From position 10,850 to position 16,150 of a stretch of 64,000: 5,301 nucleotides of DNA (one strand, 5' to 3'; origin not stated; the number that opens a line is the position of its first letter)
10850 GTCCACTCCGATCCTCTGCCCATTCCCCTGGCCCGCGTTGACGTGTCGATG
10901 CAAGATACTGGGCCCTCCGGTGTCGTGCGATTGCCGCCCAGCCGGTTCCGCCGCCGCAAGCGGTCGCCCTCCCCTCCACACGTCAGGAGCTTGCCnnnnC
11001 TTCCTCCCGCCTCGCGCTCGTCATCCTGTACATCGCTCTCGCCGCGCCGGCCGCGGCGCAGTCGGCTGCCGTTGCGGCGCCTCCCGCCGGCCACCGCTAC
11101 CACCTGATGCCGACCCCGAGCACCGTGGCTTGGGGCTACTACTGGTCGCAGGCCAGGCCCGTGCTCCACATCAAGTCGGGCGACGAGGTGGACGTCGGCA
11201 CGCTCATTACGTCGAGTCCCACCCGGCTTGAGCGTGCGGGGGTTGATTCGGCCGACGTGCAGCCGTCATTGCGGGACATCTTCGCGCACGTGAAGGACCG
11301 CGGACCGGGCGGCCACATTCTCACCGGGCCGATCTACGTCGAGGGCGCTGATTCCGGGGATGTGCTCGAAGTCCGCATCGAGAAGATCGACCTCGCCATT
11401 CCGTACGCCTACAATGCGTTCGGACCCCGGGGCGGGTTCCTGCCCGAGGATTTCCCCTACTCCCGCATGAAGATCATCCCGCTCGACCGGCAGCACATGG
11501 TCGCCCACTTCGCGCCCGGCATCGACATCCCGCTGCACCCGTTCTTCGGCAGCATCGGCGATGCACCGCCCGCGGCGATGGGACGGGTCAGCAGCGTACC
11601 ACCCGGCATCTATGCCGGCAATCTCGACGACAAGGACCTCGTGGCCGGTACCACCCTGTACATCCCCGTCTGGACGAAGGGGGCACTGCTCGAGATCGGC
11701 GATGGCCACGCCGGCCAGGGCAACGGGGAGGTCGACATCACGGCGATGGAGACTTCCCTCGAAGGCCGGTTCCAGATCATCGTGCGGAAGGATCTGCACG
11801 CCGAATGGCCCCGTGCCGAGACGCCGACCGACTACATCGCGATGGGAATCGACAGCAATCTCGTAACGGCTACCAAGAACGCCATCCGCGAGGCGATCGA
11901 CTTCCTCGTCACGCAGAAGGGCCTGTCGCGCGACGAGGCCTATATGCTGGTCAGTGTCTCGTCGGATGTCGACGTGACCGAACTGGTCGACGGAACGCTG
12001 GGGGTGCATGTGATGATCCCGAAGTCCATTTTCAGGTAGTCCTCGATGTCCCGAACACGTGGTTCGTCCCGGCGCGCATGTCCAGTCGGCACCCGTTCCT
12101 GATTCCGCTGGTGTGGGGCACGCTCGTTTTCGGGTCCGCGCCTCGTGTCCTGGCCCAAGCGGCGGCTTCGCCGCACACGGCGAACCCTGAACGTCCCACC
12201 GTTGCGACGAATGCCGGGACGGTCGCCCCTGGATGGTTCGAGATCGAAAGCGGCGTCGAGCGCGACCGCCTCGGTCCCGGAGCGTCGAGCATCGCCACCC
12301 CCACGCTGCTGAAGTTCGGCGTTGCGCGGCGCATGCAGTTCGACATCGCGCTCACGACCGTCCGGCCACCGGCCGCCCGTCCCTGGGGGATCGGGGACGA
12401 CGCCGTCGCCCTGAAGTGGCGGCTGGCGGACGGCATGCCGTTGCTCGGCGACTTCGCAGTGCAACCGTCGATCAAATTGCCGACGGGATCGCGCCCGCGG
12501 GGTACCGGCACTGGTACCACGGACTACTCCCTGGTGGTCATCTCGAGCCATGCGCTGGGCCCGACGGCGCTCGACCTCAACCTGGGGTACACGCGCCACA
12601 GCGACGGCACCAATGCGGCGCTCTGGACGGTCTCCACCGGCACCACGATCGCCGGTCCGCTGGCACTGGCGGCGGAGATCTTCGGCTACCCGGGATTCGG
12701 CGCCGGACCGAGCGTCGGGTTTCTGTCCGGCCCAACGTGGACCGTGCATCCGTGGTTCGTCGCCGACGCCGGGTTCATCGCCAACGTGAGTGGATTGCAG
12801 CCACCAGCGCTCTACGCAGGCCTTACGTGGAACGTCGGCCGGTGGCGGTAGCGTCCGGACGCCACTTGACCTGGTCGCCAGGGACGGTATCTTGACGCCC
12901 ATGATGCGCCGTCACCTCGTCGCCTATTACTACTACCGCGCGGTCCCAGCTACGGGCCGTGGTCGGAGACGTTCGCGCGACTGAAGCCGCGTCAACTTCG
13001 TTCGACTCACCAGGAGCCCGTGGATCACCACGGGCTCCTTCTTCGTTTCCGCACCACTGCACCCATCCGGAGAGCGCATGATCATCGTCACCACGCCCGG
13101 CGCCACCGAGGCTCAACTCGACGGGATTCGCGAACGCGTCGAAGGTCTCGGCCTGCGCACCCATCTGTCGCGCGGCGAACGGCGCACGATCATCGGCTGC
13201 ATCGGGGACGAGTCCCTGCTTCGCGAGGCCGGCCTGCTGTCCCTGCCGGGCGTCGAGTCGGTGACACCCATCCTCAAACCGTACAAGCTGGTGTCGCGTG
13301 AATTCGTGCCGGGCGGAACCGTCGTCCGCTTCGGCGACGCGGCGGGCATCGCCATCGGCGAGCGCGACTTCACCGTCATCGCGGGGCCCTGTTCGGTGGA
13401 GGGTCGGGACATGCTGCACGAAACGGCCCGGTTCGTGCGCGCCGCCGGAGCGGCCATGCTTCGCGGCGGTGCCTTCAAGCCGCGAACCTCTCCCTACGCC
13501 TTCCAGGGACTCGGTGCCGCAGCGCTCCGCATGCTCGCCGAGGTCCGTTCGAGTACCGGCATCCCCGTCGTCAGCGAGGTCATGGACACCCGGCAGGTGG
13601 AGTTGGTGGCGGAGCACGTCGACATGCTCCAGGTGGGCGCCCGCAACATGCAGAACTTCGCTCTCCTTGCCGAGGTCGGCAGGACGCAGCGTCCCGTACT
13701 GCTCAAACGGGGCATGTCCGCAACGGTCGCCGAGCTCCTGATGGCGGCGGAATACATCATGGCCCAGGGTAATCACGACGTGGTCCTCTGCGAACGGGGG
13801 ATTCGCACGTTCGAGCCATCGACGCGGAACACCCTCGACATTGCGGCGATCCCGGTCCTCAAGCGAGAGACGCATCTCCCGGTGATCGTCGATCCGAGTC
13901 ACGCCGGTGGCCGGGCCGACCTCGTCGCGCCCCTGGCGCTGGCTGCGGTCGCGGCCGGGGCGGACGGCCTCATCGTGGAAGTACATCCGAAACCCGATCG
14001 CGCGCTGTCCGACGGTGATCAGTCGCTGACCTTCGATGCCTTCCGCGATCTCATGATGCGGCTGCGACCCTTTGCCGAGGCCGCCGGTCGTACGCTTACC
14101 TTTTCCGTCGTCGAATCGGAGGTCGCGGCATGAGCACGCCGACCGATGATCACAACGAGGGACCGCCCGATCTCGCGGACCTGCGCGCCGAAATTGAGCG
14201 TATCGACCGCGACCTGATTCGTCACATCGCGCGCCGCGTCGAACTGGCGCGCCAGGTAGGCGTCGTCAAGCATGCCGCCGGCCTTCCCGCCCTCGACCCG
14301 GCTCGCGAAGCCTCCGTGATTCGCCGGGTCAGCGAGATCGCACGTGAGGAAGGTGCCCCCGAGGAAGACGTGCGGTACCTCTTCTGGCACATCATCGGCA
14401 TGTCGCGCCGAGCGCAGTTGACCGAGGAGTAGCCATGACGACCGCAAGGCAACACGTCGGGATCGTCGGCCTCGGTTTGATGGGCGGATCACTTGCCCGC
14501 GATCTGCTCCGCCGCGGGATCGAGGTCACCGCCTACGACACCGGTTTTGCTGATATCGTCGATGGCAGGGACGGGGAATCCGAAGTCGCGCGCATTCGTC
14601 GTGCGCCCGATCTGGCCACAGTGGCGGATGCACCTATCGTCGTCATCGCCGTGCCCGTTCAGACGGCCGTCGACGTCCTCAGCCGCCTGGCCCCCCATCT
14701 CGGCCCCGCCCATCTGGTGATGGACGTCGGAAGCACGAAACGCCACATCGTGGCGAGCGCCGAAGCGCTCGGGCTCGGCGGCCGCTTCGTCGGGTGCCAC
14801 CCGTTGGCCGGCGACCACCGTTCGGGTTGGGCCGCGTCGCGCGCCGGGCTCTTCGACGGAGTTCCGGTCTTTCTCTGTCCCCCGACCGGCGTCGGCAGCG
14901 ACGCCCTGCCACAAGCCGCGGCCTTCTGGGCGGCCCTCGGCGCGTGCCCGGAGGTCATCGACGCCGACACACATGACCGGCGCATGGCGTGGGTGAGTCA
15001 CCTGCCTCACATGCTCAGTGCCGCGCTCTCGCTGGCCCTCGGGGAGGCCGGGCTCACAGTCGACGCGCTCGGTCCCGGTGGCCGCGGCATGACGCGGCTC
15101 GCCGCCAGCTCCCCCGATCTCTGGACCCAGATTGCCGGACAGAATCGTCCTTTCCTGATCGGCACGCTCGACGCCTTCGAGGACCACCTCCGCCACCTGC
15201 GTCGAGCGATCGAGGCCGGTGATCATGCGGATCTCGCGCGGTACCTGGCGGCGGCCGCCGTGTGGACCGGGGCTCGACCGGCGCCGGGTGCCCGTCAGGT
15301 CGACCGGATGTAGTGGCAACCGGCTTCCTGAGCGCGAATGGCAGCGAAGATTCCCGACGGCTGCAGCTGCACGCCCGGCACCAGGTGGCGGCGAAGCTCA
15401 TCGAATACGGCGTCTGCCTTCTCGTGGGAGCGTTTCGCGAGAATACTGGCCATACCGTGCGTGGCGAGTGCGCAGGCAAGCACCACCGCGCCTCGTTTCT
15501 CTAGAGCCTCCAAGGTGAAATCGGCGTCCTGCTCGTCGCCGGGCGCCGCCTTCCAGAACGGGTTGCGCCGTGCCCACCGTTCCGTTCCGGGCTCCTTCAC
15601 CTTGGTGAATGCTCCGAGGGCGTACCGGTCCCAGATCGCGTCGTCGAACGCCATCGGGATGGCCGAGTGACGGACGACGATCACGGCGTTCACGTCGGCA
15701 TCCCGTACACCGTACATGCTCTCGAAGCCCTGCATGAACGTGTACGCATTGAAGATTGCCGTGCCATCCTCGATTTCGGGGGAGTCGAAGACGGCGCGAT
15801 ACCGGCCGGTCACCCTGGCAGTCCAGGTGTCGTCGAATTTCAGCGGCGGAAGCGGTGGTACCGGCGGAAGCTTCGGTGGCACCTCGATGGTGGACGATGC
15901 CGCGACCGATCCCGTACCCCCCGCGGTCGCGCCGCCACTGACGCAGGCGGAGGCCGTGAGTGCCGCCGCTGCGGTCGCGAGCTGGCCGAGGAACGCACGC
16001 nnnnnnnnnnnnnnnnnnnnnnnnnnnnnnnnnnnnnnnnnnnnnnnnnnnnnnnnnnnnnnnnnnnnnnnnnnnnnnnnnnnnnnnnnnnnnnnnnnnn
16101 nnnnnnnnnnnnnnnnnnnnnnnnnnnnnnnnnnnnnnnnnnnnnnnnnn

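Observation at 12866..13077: Tyr-Tyr-Tyr-Tyr leader ORF plus terminator upstream of aroF, chorismate mutase and tyrA: candidate tyrosine attenuator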

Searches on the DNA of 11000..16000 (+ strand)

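Call 4: search_rna_families(source=window, start=11000, end=16000, threshold=evalue, max_evalue=10)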
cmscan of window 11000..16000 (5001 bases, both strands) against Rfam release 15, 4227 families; matches with E-value up to 10: 4.
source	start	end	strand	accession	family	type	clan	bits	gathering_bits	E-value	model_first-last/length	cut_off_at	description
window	13309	13390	-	RF02949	Cupriavidus-1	Gene; sRNA;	-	22.9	45.5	3.5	1-78/78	no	Cupriavidus-1 RNA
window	15883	15943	+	RF03197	mir-4887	Gene; miRNA;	-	21.6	70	2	1-87/87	no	mir-4887 microRNA precursor family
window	12133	12190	+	RF01554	TB9Cs2H1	Gene; snRNA; snoRNA; HACA-box;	-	19.4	45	3.1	1-68/68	no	Trypanosomatid snoRNA TB9Cs2H1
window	12805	12855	+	RF01707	JUMPstart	Cis-reg;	-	16.1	35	9.7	1-38/38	no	JUMPstart RNA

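Call 65: build_rna_model(alignment_id=A1, structure=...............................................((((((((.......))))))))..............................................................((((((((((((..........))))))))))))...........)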
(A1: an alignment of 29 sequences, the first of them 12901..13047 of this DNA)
Model R1 built from alignment A1 (29 sequences, 177 columns); structure: as given.
model positions 151; base pairs 20; branch points 1; effective number of sequences 7.93; information 0.59 bits per position. Calibrated on 0.2 Mb of random sequence (short: E-values are rough).
structure used (alignment columns):
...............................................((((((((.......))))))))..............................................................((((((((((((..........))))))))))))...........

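Call 66: search_with_rna_model(model_id=R1, sources=[window, L001, L002, L003, L004, L005, L006, L007, L008, L009, L010, L011, L012, L013, L014, L015, L016, L017, L018, L019, L020, L021, L022, L023, L024, L025, L026, L027, L028, L029, L030, L031, L032, L033, L034, L035, L036, L037, L038, L039, L040, L041, L042, L043, L044, L045, L046, L047, L048, L049, L050, L051, L052, L053, L054, L055, L056, L057, L058, L059, L060, L061, L062, L063, L064, L065, L066, L067, L068, L069, L070, L071, L072, L073, L074, L075, L076, L077, L078, L079, L080], max_evalue=1)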
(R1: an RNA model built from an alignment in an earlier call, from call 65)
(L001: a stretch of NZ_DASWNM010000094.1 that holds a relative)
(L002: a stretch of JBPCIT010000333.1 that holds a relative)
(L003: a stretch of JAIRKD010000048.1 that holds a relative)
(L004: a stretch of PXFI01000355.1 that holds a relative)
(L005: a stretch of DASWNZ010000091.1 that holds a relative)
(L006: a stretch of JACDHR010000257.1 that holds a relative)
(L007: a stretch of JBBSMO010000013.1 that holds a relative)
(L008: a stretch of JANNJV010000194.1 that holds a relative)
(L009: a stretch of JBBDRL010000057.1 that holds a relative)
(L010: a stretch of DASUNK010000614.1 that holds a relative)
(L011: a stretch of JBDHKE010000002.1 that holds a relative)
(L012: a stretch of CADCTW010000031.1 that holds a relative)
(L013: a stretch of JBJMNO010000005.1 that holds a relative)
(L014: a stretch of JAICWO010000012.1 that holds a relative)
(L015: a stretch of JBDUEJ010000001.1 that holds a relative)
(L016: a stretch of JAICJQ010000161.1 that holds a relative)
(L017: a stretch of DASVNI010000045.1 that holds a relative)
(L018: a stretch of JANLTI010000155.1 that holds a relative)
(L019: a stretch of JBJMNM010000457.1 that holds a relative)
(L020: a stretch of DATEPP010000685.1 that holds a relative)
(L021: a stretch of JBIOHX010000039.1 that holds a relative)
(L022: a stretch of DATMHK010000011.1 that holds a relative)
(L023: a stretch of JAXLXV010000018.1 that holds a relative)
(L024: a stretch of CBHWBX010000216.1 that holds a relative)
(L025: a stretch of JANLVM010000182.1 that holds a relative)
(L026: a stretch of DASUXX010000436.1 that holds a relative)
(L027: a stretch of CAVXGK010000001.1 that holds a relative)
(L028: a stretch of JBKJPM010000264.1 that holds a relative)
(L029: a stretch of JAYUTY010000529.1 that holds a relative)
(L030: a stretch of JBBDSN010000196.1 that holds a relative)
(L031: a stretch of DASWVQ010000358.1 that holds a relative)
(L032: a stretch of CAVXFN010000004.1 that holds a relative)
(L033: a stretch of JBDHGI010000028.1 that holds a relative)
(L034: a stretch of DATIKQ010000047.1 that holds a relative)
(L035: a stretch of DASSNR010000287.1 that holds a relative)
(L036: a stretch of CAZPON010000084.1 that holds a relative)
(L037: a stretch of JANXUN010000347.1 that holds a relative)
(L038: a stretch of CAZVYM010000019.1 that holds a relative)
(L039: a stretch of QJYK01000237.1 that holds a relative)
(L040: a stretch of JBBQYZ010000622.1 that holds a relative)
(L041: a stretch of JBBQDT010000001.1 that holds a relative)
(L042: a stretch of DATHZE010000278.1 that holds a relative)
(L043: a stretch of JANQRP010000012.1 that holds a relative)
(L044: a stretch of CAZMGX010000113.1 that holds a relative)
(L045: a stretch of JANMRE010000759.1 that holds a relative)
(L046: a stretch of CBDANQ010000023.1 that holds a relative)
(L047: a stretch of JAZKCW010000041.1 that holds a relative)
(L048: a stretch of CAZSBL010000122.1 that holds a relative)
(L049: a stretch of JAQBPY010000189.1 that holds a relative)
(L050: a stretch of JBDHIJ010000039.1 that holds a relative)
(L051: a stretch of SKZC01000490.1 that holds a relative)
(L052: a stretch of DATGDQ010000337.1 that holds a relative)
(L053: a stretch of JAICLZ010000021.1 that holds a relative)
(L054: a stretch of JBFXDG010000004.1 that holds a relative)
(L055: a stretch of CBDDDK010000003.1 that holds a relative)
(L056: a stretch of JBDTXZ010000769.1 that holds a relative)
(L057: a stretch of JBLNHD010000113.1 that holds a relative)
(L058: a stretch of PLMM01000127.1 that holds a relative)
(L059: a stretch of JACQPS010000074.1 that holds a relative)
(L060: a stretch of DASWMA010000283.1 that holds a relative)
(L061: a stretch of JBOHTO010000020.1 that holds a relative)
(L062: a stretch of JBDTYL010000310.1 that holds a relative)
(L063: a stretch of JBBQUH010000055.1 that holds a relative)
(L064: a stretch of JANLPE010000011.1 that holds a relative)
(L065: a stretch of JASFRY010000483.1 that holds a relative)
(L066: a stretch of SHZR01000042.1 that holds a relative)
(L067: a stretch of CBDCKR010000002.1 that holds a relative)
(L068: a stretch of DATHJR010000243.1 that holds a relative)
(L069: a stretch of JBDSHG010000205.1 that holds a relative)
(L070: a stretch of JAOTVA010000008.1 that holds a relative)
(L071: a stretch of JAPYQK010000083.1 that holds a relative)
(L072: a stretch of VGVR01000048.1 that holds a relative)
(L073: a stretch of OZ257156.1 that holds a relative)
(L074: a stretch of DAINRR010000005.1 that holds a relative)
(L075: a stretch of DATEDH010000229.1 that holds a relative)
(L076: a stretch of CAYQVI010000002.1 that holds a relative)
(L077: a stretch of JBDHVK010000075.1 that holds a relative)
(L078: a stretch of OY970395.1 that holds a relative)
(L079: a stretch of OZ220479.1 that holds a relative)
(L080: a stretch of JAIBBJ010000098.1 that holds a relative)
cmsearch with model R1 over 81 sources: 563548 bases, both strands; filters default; matches with E-value up to 1: 99.
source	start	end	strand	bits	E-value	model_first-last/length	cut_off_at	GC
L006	1449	1599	+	133.2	4e-33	1-151/151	no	0.6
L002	2794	2939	+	129.3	4.5e-32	1-151/151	no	0.66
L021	2813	2957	+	123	2.1e-30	1-151/151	no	0.59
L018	2824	2974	+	120.4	1e-29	1-151/151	no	0.61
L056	1232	1387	+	117.9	4.6e-29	1-151/151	no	0.58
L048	2662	2804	+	114.6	3.4e-28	1-151/151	no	0.66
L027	2820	2966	+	114.2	4.6e-28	1-151/151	no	0.62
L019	1910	2058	+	113.5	6.8e-28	1-151/151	no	0.56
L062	2810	2966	+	113.2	8.1e-28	1-151/151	no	0.66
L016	2835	2977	+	112.1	1.7e-27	1-151/151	no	0.57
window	12901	13047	+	105.6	8.9e-26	1-151/151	no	0.63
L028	2827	2982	+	104.8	1.4e-25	1-151/151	no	0.55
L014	2820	2963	+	104.5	1.7e-25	1-151/151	no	0.61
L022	2822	2961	+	104.1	2.2e-25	1-151/151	no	0.56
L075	1908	2059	+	103.8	2.5e-25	1-151/151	no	0.55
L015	2821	2965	+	103.8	2.6e-25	1-151/151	no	0.57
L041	2807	2965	+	103.5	3.2e-25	1-151/151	no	0.6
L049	2805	2963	+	102.5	5.7e-25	1-151/151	no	0.6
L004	2817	2961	+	101.9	8.4e-25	1-151/151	no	0.64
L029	1602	1750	+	100.1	2.6e-24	1-151/151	no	0.66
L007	2800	2937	+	98.8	5.5e-24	1-151/151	no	0.62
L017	2808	2958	+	96.6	2.2e-23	1-151/151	no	0.56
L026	2837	2987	+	95.2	5e-23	1-151/151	no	0.53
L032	2842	2988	+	93.4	1.5e-22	1-151/151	no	0.65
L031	1609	1752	+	92.2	3.2e-22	1-151/151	no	0.69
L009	2834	2978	+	91.9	3.7e-22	1-151/151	no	0.6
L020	2821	2963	+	89.6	1.6e-21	1-151/151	no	0.59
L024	2844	2981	+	87.7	4.9e-21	1-151/151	no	0.57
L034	2836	2982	+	84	4.7e-20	1-151/151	no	0.72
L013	2821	2959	+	79.5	7.5e-19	1-151/151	no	0.59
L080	2841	2987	+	75.7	7.6e-18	1-151/151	no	0.69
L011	2836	2972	+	74.1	2e-17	1-151/151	no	0.64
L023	2823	2963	+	73.9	2.3e-17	1-151/151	no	0.55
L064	2795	2937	+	63.9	1e-14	1-151/151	no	0.62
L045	2806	2948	+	60.5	8.6e-14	1-151/151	no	0.64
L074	1818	1956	+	58.8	2.3e-13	1-151/151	no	0.65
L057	140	283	+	58.3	3.2e-13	1-151/151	no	0.65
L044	2804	2947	+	58.3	3.2e-13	1-151/151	no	0.64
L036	2805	2947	+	56.8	8e-13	1-151/151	no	0.63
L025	940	1082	+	55.7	1.5e-12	1-151/151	no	0.64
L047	2812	2949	+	55.5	1.8e-12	1-151/151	no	0.67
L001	2814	2959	+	50.7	3.4e-11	1-151/151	no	0.67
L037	2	116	+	47.5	2.4e-10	30-151/151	no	0.57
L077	2817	2956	+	45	1.1e-09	1-151/151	no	0.66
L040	295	445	+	44.2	1.7e-09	1-151/151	no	0.7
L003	974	1109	+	42.3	5.8e-09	1-151/151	no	0.65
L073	2808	2949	+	40.4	1.8e-08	1-151/151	no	0.61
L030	2817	2957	+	40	2.3e-08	1-151/151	no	0.63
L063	2812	2949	+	37.2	1.3e-07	1-151/151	no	0.65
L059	1833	1982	+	35.1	4.8e-07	1-151/151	no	0.66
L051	1352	1501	+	35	5.1e-07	1-151/151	no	0.63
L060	1724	1872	+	33.1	1.6e-06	1-151/151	no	0.65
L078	2797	2951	+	31.9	3.4e-06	1-151/151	no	0.71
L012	2833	2978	+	31.6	3.9e-06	1-151/151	no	0.64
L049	2928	2993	-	30.9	5.9e-06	74-143/151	no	0.61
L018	2939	2979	-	29.9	1.1e-05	102-143/151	no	0.66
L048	2768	2805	-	29.9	1.1e-05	106-143/151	no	0.66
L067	2833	2970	+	29.1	1.8e-05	1-151/151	no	0.63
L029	1715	1742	-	29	2e-05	115-143/151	no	0.75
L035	2799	2953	+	28.4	2.7e-05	1-151/151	no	0.58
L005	2824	2967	+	26.5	8.9e-05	1-151/151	no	0.62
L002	2905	2931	-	24.9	0.00024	115-143/151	no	0.7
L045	2913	2953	-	24.6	0.00028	102-143/151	no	0.68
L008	1666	1813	+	24.5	0.00031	1-151/151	no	0.58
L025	1047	1086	-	24.2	0.00038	103-143/151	no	0.7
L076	2813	2957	+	24.1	0.0004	1-151/151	no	0.61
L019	2025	2047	-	23.2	0.00069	118-140/151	no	0.74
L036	2912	2951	-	23.2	0.00069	103-143/151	no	0.7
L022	2926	2952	-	23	0.00076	116-142/151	no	0.56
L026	2954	3024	-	22.6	0.00098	70-143/151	no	0.49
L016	2942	2968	-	22.6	0.00099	116-142/151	no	0.59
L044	2911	2951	-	22.5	0.0011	103-143/151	no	0.73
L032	2956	2977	-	22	0.0014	118-140/151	no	0.73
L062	2933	2955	-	22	0.0014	118-140/151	no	0.7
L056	1354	1376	-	21.2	0.0023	118-140/151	no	0.65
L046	2848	2984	+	21.1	0.0025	1-151/151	no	0.64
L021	2924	2948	-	20.9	0.0028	116-142/151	no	0.6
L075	2027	2049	-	20.8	0.0029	117-141/151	no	0.7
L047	2914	2941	-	19.9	0.0051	115-143/151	no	0.79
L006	1563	1590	-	19.8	0.0056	116-142/151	no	0.71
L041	2933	2954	-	19.6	0.006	118-140/151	no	0.77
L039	2817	2960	+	19.3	0.0076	1-151/151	no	0.67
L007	2904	2927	-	19.1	0.0085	117-141/151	no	0.75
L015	2931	3000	-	18.9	0.0095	69-143/151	no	0.57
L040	417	436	-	18.2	0.015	119-139/151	no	0.7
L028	2950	2971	-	17.9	0.017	118-140/151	no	0.77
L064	2902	2963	-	17.3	0.025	77-143/151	no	0.71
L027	2932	2958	-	17.2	0.026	115-143/151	no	0.67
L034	2941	2975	-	17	0.029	114-143/151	no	0.86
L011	2939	2961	-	17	0.031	118-140/151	no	0.78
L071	2815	2954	+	16.4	0.042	1-151/151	no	0.59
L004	2927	2951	-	16.4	0.044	117-141/151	no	0.84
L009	2946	3021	-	13.4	0.27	73-143/151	no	0.58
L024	2946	2972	-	13.3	0.28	116-142/151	no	0.67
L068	2839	2988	+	13.1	0.32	1-151/151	no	0.61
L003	1082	1101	-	12.8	0.41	118-140/151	no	0.7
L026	2875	2897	-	11.7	0.79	42-64/151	no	0.74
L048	2703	2725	-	11.5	0.88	42-64/151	no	0.87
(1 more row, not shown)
